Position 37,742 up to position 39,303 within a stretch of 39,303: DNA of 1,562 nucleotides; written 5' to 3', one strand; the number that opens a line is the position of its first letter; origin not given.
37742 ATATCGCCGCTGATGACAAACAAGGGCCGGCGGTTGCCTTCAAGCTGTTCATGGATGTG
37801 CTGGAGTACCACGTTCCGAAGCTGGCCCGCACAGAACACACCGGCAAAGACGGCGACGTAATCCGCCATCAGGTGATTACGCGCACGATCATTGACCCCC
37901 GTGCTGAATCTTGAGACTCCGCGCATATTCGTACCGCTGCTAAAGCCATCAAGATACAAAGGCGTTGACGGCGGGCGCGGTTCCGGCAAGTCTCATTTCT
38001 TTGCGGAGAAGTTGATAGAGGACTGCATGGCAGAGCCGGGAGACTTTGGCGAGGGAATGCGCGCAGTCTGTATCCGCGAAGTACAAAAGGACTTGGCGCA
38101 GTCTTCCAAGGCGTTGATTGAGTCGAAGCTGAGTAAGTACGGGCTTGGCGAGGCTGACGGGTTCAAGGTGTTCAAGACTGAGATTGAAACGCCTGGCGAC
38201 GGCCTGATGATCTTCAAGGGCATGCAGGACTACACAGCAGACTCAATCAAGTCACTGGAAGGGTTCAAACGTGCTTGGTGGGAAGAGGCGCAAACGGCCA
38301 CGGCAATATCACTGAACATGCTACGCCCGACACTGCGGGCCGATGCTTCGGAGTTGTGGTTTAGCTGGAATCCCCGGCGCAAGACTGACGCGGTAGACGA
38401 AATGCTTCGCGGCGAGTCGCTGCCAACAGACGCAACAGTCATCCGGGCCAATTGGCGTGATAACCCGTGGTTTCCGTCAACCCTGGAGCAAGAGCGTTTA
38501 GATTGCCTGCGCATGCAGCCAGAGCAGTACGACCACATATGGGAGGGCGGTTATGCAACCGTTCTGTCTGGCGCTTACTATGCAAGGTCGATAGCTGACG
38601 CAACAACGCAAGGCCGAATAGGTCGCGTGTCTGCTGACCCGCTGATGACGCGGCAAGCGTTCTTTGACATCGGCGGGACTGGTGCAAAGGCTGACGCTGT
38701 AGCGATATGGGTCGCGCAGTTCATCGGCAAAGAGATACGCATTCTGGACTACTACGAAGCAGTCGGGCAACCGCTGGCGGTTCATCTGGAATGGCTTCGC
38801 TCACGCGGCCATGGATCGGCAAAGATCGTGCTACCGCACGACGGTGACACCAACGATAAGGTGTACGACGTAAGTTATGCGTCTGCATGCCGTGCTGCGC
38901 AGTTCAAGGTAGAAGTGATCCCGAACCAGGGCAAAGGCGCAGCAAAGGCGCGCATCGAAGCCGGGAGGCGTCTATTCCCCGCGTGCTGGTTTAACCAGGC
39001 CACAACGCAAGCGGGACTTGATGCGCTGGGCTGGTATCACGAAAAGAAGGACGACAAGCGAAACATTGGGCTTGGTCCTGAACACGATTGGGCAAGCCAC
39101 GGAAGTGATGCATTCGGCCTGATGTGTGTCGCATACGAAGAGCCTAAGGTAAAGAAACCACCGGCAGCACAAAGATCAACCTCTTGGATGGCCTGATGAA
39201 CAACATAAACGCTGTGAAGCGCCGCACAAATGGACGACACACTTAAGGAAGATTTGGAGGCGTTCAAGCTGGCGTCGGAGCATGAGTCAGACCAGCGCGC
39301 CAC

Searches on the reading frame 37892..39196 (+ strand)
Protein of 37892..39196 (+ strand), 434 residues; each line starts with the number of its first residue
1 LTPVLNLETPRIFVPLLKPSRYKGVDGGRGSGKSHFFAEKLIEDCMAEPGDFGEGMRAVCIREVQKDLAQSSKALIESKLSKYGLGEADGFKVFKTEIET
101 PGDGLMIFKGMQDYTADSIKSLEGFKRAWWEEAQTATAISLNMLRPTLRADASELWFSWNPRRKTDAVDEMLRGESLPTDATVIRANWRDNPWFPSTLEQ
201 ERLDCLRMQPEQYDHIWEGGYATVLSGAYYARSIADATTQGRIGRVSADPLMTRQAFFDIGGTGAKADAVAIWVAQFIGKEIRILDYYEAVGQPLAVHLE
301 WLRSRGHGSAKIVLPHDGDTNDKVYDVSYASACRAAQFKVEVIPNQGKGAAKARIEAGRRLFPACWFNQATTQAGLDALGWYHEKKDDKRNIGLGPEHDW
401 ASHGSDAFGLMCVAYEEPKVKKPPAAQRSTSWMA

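Call 13: search_protein_families(library=pfam, proteins=[window:37892-39196:+], max_evalue=0.01)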
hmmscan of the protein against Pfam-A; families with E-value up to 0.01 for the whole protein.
window:37892-39196:+ (434 aa): 1 family
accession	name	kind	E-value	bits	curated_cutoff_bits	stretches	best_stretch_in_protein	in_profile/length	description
PF04466.19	Terminase_3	-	2.3e-25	89.8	23.2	1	22-219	4-200/201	Phage terminase large subunit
